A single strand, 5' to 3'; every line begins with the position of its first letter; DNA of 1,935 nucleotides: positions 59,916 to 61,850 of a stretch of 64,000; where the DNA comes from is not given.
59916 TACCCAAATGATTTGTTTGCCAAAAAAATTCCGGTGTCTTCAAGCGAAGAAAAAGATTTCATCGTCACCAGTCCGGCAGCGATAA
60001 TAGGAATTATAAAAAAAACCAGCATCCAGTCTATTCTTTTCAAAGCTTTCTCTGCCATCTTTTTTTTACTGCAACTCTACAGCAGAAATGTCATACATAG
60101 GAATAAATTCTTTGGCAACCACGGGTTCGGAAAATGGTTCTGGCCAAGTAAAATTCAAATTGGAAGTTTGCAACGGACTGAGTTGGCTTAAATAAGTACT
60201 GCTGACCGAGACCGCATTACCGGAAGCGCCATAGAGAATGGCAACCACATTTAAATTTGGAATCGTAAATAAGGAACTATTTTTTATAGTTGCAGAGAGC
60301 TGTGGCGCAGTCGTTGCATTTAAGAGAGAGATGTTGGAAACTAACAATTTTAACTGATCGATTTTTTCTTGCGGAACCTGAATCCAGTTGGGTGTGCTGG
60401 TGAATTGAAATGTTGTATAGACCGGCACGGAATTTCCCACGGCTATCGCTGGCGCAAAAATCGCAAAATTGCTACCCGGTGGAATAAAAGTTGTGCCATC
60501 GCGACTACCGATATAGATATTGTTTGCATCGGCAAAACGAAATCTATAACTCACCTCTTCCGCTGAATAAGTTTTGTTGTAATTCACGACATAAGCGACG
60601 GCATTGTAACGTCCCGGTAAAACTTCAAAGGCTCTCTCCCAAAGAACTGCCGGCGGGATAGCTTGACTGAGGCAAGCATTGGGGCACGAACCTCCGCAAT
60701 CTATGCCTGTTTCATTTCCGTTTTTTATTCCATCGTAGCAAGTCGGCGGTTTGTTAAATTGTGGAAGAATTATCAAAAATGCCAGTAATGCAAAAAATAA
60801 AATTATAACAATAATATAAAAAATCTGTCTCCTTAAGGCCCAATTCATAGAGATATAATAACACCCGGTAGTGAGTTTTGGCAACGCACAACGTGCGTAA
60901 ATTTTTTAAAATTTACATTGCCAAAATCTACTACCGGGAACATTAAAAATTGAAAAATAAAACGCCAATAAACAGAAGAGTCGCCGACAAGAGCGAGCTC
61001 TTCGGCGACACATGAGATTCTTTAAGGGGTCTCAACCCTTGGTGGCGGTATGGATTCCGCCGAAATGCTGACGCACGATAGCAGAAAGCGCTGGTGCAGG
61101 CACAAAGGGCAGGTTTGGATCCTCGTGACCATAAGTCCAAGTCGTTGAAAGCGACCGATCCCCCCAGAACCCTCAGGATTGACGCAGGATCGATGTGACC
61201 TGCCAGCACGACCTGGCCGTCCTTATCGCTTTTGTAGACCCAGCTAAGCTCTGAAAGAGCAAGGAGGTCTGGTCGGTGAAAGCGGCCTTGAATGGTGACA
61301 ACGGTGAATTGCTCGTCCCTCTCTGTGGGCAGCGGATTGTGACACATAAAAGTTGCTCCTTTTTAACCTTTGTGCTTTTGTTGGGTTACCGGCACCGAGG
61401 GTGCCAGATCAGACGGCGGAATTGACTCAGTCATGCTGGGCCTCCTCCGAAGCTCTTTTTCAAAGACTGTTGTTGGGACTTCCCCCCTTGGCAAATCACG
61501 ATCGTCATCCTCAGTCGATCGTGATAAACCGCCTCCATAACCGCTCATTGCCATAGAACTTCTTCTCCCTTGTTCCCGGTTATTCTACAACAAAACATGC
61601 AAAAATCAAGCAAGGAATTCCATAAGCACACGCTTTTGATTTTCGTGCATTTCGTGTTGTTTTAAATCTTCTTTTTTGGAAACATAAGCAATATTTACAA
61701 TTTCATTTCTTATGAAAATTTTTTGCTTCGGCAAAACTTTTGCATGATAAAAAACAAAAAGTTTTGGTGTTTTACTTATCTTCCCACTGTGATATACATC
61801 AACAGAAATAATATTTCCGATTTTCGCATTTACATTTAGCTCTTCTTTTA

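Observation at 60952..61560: About 0.6-kb GC-rich two-gene cassette with a strong SD and its own terminator, embedded in AT-rich core genes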

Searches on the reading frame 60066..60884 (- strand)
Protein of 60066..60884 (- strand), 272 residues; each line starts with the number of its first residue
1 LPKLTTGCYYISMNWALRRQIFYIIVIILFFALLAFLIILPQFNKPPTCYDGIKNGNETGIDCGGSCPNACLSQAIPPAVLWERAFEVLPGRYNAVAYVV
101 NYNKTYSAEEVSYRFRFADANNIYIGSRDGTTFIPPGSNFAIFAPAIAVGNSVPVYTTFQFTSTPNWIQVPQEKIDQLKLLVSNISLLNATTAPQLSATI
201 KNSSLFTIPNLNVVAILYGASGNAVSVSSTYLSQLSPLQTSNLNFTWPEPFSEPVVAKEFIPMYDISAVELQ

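Call 9: search_protein_families(library=pfam, proteins=[window:60066-60884:-], max_evalue=1)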
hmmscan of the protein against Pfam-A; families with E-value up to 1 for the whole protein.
window:60066-60884:- (272 aa): 2 families
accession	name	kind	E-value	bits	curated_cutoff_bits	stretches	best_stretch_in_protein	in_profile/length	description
PF13800.11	Sigma_reg_N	-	0.15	12.8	26.3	1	17-40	8-32/91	Sigma factor regulator N-terminal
PF07233.18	DUF1425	-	0.2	12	28.3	1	97-126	30-59/96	Protein of unknown function (DUF1425)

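Call 22: find_related_loci(query=window:60069-60884:-, collection=genome_contigs, flank=6000)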
Query window:60069-60884:- (272 aa) in genome_contigs; peptide patterns used: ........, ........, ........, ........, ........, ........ (x = any residue, [..] = any of these).
78 stretches matched a pattern; 34 encode a relative of the query (tblastn E <= 1e-3); 34 distinct loci.
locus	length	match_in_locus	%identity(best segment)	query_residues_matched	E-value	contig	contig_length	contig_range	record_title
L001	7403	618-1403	71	11-272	1e-127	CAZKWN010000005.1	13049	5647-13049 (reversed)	MAG TPA_asm: uncultured Candidatus Saccharibacteria bacterium isolate binchicken_co241_364 genome assembly, contig: NODE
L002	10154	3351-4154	67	8-272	4e-119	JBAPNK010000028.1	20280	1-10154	MAG: Minisyncoccia bacterium isolate MFD01223_ilm_asm_bin34 k127_94632, whole genome shotgun sequence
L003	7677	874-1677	64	8-272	6e-119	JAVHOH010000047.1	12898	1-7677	MAG: Candidatus Paceibacterota bacterium isolate WB02no19_35_22 NODE_2694_length_12898_cov_13.157985, whole genome shotg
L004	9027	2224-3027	65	8-272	6e-117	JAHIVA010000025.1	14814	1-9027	MAG: Patescibacteria group bacterium isolate MM_PC_MetaG.mb.47 MM_PC_MetaG.mb.47_k141_636136, whole genome shotgun seque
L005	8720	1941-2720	64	8-267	1e-116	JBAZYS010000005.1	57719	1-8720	MAG: Candidatus Paceibacterota bacterium isolate SO_2017_GW1_86 NODE_2882_length_57719_cov_3.153389_OW334_2017, whole ge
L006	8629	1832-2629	62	8-270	4e-115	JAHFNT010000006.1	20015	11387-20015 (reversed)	MAG: Candidatus Nomurabacteria bacterium isolate nzgw487 NODE_2472_length_20016_cov_5.413772, whole genome shotgun seque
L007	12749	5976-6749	62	15-272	3e-111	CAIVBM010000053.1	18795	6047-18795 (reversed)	uncultured bacterium isolate AM-lipid-01-D10_bin-0933 genome assembly, contig: bin-0933:53/54, whole genome shotgun sequ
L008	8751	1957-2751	59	8-272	2e-110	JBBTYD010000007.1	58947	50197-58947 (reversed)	MAG: Patescibacteria group bacterium isolate H43-bin168_1 H43_bin168_1_000000000007, whole genome shotgun sequence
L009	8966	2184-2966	59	12-272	6e-108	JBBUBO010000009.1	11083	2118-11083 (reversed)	MAG: Patescibacteria group bacterium isolate H51-bin090_1 H51_bin090_1_000000000009, whole genome shotgun sequence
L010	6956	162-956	57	8-272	1e-107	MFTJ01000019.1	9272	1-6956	MAG: Candidatus Nomurabacteria bacterium RIFCSPHIGHO2_01_FULL_39_10 rifcsphigho2_01_scaffold_20369, whole genome shotgun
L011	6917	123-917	55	8-272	8e-106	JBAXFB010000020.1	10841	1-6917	MAG: bacterium isolate ELA260 MAG260_20, whole genome shotgun sequence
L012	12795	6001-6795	54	8-272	3e-101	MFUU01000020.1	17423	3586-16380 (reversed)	MAG: Candidatus Nomurabacteria bacterium RIFCSPLOWO2_01_FULL_39_17 rifcsplowo2_01_scaffold_6795, whole genome shotgun se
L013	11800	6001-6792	53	9-272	6e-97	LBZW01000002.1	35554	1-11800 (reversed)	MAG: Candidatus Nomurabacteria bacterium GW2011_GWA2_40_9 UU24_C0002, whole genome shotgun sequence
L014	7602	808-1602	56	8-272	3e-103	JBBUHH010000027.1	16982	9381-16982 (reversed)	MAG: Patescibacteria group bacterium isolate H52-bin032_1 H52_bin032_1_000000000027, whole genome shotgun sequence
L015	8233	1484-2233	40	11-261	2e-56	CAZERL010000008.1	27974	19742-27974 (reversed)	MAG TPA_asm: uncultured archaeon isolate SRP178908_co1_104 genome assembly, contig: NODE_999_length_27974_cov_6.216161,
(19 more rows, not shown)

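Call 29: find_related_loci(query=window:60069-60884:-, collection=metagenome_contigs, flank=3500)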
Query window:60069-60884:- (272 aa) in metagenome_contigs; peptide patterns used: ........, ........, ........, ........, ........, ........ (x = any residue, [..] = any of these).
121 stretches matched a pattern; 41 encode a relative of the query (tblastn E <= 1e-3); 40 distinct loci.
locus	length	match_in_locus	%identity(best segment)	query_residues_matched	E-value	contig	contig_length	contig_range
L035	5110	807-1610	64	8-272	2e-124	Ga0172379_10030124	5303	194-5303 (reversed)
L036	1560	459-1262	65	8-272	4e-132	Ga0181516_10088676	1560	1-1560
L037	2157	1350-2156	63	7-272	5e-128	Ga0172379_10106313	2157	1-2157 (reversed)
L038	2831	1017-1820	63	8-272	7e-124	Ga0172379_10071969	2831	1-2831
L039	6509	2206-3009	65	8-272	4e-117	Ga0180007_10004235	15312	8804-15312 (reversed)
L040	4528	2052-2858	64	7-272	2e-114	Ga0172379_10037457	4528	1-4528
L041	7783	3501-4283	59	12-272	1e-112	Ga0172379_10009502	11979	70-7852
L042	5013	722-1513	58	9-272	1e-111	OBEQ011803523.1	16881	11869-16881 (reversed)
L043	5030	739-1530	58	9-272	1e-111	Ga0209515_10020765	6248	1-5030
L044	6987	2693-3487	59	8-272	1e-110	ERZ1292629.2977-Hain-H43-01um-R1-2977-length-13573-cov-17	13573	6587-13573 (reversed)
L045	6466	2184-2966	59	12-272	4e-108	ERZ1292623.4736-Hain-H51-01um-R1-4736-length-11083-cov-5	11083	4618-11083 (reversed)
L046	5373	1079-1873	57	8-272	1e-107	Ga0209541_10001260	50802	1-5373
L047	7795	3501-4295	56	8-272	2e-103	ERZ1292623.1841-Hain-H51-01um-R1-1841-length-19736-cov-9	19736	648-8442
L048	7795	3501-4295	54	8-272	2e-101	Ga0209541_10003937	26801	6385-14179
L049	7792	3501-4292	53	9-272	4e-97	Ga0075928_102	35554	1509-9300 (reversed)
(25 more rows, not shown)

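Call 54: search_protein_families(library=ncbifam, proteins=[window:60066-60848:-], max_evalue=1)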
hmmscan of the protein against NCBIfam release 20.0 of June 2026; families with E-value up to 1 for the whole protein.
window:60066-60848:- (260 aa): 1 family
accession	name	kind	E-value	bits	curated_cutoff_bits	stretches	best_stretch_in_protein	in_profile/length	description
NF038353.1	FxLYD_dom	domain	0.00012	21.9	23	1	183-240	5-62/71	FxLYD domain-containing protein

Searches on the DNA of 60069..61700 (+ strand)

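Call 7: search_rna_families(source=window, start=60800, end=61700, threshold=evalue, max_evalue=10, show_alignments=3)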
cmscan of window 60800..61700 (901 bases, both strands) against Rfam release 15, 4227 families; matches with E-value up to 10: 5.
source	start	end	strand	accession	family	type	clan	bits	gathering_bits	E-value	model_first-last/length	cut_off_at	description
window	61637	61696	-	RF01871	MALAT1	Gene; lncRNA;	-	18.9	70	9.9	46-95/95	no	Metastasis associated lung adenocarcinoma transcript 1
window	61345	61392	-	RF03084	DUF2815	Gene; sRNA;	-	16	41.2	6.5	1-62/62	no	DUF2815 RNA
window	61203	61275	-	RF02440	SpF59_sRNA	Gene; sRNA;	-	15.2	37.2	6.6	1-54/54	no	Streptococcus sRNA SpF59 (ldcC RNA)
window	60858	60942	-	RF04127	MIR8007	Gene; miRNA;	-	14.3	195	6.4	1-226/226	no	MIR8007 microRNA precursor family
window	61229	61301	-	RF02147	MEG8_3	Gene; lncRNA;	-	12.6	40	2.2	1-66/66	no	Maternally expressed 8 exon 3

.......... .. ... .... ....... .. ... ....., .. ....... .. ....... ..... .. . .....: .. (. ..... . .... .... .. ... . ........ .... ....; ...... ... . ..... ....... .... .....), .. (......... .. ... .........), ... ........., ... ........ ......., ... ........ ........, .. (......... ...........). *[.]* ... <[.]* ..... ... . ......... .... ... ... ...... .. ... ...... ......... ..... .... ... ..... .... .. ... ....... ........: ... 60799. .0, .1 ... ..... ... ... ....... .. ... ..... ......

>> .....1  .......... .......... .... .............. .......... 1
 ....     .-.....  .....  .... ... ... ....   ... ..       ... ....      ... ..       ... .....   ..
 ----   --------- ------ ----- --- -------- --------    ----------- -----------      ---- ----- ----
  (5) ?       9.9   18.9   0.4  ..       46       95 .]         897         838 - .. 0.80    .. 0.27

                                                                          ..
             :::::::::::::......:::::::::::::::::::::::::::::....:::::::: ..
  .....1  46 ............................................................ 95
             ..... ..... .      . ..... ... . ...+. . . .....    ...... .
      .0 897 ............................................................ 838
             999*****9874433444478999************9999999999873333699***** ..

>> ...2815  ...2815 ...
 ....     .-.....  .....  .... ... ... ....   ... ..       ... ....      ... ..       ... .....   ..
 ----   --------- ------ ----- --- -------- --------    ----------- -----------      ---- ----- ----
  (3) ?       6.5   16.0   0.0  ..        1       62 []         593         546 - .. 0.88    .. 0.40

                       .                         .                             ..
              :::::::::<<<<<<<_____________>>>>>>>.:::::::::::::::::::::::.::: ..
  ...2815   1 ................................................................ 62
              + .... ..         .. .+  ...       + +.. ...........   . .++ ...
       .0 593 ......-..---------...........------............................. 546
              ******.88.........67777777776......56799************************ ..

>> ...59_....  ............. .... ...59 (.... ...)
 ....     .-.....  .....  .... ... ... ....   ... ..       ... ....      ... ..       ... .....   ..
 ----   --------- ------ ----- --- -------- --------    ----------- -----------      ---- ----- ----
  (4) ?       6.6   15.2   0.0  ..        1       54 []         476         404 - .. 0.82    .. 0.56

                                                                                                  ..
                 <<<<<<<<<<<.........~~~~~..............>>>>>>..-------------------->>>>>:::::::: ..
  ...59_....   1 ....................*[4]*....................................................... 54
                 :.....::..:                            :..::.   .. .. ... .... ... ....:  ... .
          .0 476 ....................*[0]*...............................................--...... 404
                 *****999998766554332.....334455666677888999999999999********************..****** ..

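Call 14: search_dna_similar(query=window:60940-61600:+, collection=phages, mode=distant, max_evalue=0.01)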
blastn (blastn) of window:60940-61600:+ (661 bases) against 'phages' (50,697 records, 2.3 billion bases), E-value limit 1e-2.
No match.

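Call 15: search_dna_similar(query=window:60940-61600:+, collection=plasmids, mode=distant, max_evalue=0.01)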
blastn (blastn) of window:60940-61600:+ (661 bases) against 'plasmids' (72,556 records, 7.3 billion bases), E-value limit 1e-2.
No match.

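Call 24: search_rna_families(sources=[L001, L002, L003, L004, L005, L006, L007, L008, L009, L010, L011, L012, L013, L014], threshold=gathering)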
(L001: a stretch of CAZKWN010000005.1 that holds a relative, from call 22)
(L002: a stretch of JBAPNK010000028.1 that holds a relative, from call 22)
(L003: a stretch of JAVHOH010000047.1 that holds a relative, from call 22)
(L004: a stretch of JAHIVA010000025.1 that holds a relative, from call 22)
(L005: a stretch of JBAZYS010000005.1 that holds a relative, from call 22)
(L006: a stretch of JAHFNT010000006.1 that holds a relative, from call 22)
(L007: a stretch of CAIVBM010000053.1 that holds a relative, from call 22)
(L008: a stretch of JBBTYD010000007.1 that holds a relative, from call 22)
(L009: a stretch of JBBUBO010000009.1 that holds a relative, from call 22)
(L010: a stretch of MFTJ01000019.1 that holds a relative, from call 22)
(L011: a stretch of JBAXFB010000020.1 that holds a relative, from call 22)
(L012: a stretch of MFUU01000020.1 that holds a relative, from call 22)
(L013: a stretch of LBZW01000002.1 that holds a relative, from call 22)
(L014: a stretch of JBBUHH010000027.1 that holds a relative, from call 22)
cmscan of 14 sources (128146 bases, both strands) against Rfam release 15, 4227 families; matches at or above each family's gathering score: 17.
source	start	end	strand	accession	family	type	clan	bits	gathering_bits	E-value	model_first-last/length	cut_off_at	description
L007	1917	5452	+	RF02541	LSU_rRNA_bacteria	Gene; rRNA;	CL00112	2280.5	50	0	1-2925/2925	no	Bacterial large subunit ribosomal RNA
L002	1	973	+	RF02541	LSU_rRNA_bacteria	Gene; rRNA;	CL00112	334.8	50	5.8e-106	2490-2925/2925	5'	Bacterial large subunit ribosomal RNA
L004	1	900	+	RF02541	LSU_rRNA_bacteria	Gene; rRNA;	CL00112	324.2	50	1.8e-102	2499-2925/2925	5'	Bacterial large subunit ribosomal RNA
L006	1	992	+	RF02541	LSU_rRNA_bacteria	Gene; rRNA;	CL00112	323.5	50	3.2e-102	2500-2925/2925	5'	Bacterial large subunit ribosomal RNA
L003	1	284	+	RF02541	LSU_rRNA_bacteria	Gene; rRNA;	CL00112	235.5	50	4.3e-73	2629-2925/2925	5'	Bacterial large subunit ribosomal RNA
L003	406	512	+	RF00001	5S_rRNA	Gene; rRNA;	CL00113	73.5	38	2.5e-13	1-120/120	no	5S ribosomal RNA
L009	284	391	+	RF00001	5S_rRNA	Gene; rRNA;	CL00113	72.5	38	4.3e-13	1-120/120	no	5S ribosomal RNA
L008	1794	1900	+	RF00001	5S_rRNA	Gene; rRNA;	CL00113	72.2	38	5.4e-13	1-120/120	no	5S ribosomal RNA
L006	1237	1343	+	RF00001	5S_rRNA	Gene; rRNA;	CL00113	71.9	38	6.2e-13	1-120/120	no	5S ribosomal RNA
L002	1061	1167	+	RF00001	5S_rRNA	Gene; rRNA;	CL00113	69.8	38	2.3e-12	1-120/120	no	5S ribosomal RNA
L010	28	134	+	RF00001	5S_rRNA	Gene; rRNA;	CL00113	68.2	38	5.9e-12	1-120/120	no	5S ribosomal RNA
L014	372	478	+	RF00001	5S_rRNA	Gene; rRNA;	CL00113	68.2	38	5.9e-12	1-120/120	no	5S ribosomal RNA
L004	1236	1342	+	RF00001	5S_rRNA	Gene; rRNA;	CL00113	67.9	38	7.2e-12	1-120/120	no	5S ribosomal RNA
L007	5517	5623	+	RF00001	5S_rRNA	Gene; rRNA;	CL00113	66.7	38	1.5e-11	1-120/120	no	5S ribosomal RNA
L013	10957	11029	-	RF00005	tRNA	Gene; tRNA;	CL00001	62.5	29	7.2e-11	1-71/71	no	tRNA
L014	1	93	+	RF02541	LSU_rRNA_bacteria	Gene; rRNA;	CL00112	58.7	50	1.6e-14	2833-2925/2925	5'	Bacterial large subunit ribosomal RNA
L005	1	85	+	RF00001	5S_rRNA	Gene; rRNA;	CL00113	49.9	38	4.1e-07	24-120/120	5'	5S ribosomal RNA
